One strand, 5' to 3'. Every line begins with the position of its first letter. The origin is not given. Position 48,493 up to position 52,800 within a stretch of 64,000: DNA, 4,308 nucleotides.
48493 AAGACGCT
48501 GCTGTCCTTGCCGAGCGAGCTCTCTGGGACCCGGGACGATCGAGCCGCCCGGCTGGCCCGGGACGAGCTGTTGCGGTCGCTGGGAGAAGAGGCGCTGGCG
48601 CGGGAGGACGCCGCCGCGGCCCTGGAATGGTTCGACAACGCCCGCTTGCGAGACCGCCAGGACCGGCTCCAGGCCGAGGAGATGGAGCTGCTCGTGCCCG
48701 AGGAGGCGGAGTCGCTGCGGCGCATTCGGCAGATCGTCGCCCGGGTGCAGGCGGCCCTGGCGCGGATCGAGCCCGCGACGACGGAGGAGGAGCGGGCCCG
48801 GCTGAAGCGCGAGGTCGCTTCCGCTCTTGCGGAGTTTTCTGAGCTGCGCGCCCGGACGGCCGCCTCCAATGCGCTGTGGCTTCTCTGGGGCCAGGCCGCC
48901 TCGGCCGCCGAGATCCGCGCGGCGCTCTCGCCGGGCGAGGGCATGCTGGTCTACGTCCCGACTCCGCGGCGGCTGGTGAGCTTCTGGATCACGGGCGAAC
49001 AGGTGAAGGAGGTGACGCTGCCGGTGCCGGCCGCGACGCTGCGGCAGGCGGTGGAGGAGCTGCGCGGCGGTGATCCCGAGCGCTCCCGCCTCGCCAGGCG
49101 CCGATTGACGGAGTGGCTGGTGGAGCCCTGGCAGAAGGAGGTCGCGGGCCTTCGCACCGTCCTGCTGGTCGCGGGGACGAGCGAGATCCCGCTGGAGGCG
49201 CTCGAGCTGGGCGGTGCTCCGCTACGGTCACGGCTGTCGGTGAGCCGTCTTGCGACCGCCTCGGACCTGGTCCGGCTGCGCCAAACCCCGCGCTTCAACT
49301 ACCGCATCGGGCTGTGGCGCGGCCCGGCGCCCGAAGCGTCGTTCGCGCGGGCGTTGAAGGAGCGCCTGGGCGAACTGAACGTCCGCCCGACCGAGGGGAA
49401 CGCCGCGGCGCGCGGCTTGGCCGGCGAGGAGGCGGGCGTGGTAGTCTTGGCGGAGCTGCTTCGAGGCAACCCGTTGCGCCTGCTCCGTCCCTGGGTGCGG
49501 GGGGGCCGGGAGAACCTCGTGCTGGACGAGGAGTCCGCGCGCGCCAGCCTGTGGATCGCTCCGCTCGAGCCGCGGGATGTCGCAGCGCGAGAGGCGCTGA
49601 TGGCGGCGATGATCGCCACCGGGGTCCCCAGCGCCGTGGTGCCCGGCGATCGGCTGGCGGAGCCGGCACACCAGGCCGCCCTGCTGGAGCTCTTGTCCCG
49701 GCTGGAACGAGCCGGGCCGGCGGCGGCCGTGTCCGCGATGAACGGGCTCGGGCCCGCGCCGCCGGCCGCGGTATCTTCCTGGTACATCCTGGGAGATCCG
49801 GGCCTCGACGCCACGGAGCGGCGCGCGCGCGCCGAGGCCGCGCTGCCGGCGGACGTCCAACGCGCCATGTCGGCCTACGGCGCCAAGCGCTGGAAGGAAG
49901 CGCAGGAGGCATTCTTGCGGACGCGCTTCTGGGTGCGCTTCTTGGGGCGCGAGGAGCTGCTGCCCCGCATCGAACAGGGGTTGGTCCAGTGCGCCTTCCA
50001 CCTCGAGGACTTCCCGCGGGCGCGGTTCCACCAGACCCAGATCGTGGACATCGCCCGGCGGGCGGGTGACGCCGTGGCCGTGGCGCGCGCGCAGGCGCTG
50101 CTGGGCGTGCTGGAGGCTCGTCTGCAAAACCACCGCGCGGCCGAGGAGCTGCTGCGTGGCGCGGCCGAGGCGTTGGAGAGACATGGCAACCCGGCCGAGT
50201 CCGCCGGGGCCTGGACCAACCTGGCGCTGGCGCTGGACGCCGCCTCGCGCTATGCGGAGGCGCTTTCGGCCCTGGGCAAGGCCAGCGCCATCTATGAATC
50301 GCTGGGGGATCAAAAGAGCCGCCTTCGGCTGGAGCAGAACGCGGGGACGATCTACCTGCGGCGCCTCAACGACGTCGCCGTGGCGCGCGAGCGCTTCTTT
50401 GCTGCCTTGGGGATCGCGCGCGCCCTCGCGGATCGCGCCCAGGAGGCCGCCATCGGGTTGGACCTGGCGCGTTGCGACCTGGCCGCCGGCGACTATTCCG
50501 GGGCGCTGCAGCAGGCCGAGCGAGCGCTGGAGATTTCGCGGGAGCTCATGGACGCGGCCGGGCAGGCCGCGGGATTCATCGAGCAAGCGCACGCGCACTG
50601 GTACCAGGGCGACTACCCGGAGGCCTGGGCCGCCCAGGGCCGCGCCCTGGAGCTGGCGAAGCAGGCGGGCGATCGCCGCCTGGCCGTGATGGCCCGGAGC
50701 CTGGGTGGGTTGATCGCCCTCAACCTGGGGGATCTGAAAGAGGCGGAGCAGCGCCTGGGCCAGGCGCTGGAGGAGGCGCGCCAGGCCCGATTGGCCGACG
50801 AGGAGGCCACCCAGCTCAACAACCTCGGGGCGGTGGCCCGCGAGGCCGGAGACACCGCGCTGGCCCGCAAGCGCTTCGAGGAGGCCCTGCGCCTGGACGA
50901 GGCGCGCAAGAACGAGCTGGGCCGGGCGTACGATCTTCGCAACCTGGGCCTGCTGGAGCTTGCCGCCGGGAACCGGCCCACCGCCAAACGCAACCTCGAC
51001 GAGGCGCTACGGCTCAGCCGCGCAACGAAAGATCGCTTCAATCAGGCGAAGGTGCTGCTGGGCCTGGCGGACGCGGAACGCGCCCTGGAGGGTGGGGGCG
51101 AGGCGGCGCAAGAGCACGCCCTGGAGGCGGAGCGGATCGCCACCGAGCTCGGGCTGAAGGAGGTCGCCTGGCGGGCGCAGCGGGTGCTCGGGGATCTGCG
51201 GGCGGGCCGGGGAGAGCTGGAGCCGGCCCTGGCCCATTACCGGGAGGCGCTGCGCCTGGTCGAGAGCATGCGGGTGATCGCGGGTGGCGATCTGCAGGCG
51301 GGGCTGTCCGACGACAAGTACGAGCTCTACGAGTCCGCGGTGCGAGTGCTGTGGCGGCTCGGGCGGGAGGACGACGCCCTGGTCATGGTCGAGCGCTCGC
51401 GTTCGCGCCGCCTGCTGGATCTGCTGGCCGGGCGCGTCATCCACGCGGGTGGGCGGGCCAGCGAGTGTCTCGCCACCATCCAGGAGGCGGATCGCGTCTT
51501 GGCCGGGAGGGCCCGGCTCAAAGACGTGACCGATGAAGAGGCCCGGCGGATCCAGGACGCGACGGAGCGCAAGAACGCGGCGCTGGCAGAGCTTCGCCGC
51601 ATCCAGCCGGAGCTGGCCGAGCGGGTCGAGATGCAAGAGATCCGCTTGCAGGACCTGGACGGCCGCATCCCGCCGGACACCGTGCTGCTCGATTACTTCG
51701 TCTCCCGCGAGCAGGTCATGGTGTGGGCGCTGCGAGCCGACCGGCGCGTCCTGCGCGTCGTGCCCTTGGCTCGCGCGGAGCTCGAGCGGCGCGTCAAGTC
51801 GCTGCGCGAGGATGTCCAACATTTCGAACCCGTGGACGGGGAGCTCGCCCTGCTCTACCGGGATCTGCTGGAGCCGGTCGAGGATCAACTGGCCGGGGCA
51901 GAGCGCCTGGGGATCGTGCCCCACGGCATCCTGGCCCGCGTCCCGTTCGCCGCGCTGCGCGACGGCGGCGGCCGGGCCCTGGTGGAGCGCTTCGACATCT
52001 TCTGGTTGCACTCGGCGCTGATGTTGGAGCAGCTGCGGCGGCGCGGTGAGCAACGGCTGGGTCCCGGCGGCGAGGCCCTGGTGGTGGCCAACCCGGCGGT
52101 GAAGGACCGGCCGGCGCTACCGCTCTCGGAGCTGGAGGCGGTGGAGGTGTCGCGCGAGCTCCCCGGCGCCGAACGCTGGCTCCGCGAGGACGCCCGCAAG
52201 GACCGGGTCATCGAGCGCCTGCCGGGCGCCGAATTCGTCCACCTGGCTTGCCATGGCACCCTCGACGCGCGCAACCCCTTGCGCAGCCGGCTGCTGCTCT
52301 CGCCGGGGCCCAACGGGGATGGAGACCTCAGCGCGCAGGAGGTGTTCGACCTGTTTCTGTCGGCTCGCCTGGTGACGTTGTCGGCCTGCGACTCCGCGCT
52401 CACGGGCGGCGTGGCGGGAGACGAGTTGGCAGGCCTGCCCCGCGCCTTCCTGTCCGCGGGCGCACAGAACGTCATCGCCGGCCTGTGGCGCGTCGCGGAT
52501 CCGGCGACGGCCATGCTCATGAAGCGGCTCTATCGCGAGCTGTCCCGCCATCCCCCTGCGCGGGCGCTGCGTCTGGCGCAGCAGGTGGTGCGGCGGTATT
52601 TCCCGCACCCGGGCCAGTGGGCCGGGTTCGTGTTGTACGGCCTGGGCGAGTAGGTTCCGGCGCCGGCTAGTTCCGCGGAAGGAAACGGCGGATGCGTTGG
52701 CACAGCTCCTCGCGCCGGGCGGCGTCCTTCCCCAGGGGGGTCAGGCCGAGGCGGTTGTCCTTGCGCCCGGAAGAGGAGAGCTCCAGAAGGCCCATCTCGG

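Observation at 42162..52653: Chemoreceptor gene overlapping the start of a 2,620-aa TolB-propeller/TPR/CHAT (caspase-fold) lipoprotein gene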

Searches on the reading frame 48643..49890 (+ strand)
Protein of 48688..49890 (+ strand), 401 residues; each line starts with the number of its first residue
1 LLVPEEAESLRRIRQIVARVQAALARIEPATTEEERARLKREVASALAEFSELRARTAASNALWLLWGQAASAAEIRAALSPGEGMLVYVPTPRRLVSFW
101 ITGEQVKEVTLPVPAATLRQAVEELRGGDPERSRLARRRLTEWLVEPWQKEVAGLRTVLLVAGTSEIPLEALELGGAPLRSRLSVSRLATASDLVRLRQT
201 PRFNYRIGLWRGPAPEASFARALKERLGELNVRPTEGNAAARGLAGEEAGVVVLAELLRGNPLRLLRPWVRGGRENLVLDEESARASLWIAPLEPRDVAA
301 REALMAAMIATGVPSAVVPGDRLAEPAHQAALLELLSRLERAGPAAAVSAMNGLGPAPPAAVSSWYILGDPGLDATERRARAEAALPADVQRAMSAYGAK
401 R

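Call 27: search_protein_families(library=pfam, proteins=[window:48688-49890:+], max_evalue=1)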
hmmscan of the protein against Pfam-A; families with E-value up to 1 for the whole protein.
seq(401 aa): 0 families

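Call 73: predict_structure(alignment_id=A4)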
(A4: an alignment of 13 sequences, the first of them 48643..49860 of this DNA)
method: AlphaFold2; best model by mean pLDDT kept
length: 406 residues; sequences in the alignment: 13
mean_pLDDT: 70.8   pTM: 0.70
mean pLDDT of the five models: 70.8, 68.0, 65.7, 65.0, 61.7
residues with pLDDT >= 90: 35; 70-90: 208; 50-70: 97; < 50: 66
segments of 3 or more residues with pLDDT < 50: 1-5, 8-16, 73-82, 252-261, 285-291, 386-406
pLDDT, mean of each block of 10 residues (from residue 1): 45 46 65 69 78 82 70 49 64 87 83 89 90 88 87 92 89 74 76 83 78 63 81 89 79 40 71 64 46 52 78 71 68 73 84 78 69 63 59 42 31
secondary structure, 60 per line:
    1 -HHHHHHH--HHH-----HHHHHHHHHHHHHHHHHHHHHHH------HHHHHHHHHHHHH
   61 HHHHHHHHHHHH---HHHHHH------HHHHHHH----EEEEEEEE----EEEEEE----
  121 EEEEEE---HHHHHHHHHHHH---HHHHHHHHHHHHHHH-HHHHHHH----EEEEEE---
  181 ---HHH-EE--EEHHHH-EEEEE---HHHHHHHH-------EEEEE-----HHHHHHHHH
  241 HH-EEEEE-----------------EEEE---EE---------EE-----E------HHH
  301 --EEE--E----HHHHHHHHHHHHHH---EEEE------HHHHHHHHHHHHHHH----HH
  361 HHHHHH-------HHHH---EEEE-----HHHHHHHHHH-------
elements in order: H2-8 H19-41 H48-72 H76-81 H88-94 E99-106 E111-116 E121-126 H130-141 H145-159 H161-167 E172-177 H194-197 E199-203 H207-214 E222-226 H232-242 E244-248 E266-269 E303-305 H313-326 E330-333 H340-354 H359-366 H374-377 E381-384 H390-399

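Call 75: fold_search(model_id=the predicted structure, library=pdb)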
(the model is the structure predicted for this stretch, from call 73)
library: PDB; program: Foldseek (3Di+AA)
matches with E <= 10: 1253; with E <= 0.001: 22
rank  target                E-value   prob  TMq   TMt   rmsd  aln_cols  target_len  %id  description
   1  7n6g_1N               1.7e-08  1.00  0.51  0.12  10.9       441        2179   16  C1 of central pair (released 2022-05-18)
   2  7sqc_R0               8.6e-08  1.00  0.39  0.09  12.9       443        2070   16  Ciliary C1 central pair apparatus isolated from Chlamydomonas reinhardtii (released 2022-04-13)
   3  7xsr_C                1.8e-07  1.00  0.48  0.31  10.5       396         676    9  Structure of Craspase-target RNA (released 2022-11-09)
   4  7zoq_A                2.1e-07  1.00  0.47  0.26  13.2       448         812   10  Cryo-EM structure of a CRISPR effector in complex with a caspase regulator (released 2022-11-30)
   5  7y8t_B                2.7e-07  1.00  0.48  0.31  10.6       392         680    9  Structure of Cas7-11-crRNA in complex with TPR-CHAT (released 2023-06-28)
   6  7x8a_D                3.4e-07  1.00  0.47  0.31  13.2       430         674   10  Cryo-EM structure of a bacterial protein complex (released 2022-11-16)
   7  8d9h_E                4.0e-07  1.00  0.47  0.31  14.6       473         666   10  gRAMP-TPR-CHAT match PFS target RNA(Craspase) (released 2023-06-14)
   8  8d9g_A                4.3e-07  1.00  0.46  0.30  12.9       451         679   10  gRAMP-TPR-CHAT Non match PFS target RNA(Craspase) (released 2023-06-14)
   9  7y84_C                1.1e-06  1.00  0.48  0.32   6.0       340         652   10  CryoEM structure of type III-E CRISPR Craspase gRAMP-crRNA in complex with TPR-CHAT protease (released 2022-12-14)
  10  8gu6_D                1.1e-06  1.00  0.48  0.32  11.9       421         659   10  Structure of the SbCas7-11-crRNA-NTR-Csx29 complex (released 2023-01-18)
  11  8d9f_A                1.5e-06  1.00  0.50  0.32  10.3       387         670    9  gRAMP-TPR-CHAT (Craspase) (released 2023-06-14)
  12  9ijj_A                1.5e-06  1.00  0.47  0.14   9.6       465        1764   11  In situ structure of the central apparatus in mouse sperm axoneme. (released 2025-06-04)
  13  8eey_B                1.7e-06  1.00  0.46  0.28   6.6       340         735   10  Cas7-11 in complex with DR-mismatched target RNA, Csx29 and Csx30 (released 2022-11-16)
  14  8eex_B                2.7e-06  1.00  0.49  0.30   6.4       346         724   12  Cas7-11 in complex with Csx29 (released 2022-11-16)
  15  9hn5_A                3.3e-06  1.00  0.40  0.14  11.6       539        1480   11  Cryo-EM structure of human separase bound to phosphorylated SCC1 (100-320 aa) (released 2025-09-03)
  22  5u1t_A                1.5e-04  1.00  0.41  0.14   8.3       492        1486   11  Crystal structure of the Saccharomyces cerevisiae separase-securin complex at 2.6 angstrom resolution (released 2017-02-08)
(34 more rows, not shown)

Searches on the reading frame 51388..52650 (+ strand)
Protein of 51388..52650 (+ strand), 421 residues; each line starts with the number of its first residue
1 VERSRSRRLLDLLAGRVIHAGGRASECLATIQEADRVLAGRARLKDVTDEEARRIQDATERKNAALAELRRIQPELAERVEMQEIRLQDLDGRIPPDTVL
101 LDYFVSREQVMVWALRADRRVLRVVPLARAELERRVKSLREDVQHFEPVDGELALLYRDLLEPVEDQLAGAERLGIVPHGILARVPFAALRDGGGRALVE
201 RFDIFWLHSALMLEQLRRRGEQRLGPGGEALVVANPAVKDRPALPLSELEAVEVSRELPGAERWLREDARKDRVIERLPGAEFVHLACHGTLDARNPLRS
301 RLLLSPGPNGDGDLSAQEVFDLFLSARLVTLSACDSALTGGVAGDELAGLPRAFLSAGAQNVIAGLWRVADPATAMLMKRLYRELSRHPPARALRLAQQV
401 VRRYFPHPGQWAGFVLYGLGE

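Call 33: search_solved_structures(query=window:51388-52650:+, max_evalue=0.01, show_alignments=2)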
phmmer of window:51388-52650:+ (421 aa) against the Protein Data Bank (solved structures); distinct sequences matched with E-value up to 0.01: 1.
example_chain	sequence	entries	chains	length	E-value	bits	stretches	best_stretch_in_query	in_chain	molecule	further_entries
7y9x_B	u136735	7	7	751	7.6e-07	31.9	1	177-370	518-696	CHAT domain-containing protein | Csx29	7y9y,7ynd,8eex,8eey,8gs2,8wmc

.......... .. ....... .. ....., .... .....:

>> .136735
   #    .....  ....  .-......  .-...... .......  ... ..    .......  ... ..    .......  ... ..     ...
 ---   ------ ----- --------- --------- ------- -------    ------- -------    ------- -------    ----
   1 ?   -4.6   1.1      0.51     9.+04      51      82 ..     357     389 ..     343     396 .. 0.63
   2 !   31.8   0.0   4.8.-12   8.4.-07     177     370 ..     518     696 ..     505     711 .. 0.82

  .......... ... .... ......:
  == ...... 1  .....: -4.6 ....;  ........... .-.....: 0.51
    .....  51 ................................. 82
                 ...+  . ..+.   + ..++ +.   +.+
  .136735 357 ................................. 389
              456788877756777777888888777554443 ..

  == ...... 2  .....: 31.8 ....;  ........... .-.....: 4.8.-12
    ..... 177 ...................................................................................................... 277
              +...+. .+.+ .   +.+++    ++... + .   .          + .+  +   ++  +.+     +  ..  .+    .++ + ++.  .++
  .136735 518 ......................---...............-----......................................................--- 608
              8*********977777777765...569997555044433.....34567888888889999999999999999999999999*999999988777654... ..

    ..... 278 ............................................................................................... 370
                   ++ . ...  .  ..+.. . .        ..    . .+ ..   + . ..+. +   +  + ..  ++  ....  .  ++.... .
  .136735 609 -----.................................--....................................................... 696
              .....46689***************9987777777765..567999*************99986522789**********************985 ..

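Call 68: search_solved_structures(query=window:51388-52650:+, max_evalue=10)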
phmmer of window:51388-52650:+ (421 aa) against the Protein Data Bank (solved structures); distinct sequences matched with E-value up to 10: 13.
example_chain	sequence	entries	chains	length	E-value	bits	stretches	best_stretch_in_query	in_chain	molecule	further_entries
7y9x_B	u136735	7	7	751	7.6e-07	31.9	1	177-370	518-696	CHAT domain-containing protein | Csx29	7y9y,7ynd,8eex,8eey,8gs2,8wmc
8d9f_A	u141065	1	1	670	0.028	16.9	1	281-378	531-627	CHAT domain protein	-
8d9g_A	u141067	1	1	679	0.028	16.9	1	281-378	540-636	CHAT domain protein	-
7zoq_A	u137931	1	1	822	0.029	16.8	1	284-380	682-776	TPR-CHAT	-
7x8a_D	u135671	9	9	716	0.03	16.8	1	281-378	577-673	CHAT domain protein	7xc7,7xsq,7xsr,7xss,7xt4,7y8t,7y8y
7y83_D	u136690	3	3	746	0.032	16.7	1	281-378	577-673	CHAT domain protein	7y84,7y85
8d9h_E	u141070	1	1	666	0.2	14.1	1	281-378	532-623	CHAT domain protein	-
7awe_I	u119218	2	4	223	0.29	13.5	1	168-207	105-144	Proteasome subunit beta type-10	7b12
6avo_B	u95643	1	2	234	0.31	13.4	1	168-207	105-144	Proteasome subunit beta type-10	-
6e5b_H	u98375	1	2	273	0.38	13.1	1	168-207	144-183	Proteasome subunit beta type-10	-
8gt9_A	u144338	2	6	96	0.52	12.7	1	34-112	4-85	Beclin-2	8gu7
3unf_H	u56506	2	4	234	0.62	12.4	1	168-229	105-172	Proteasome subunit beta type-10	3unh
5k7b_A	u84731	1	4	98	2.1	10.7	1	38-114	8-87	Beclin-2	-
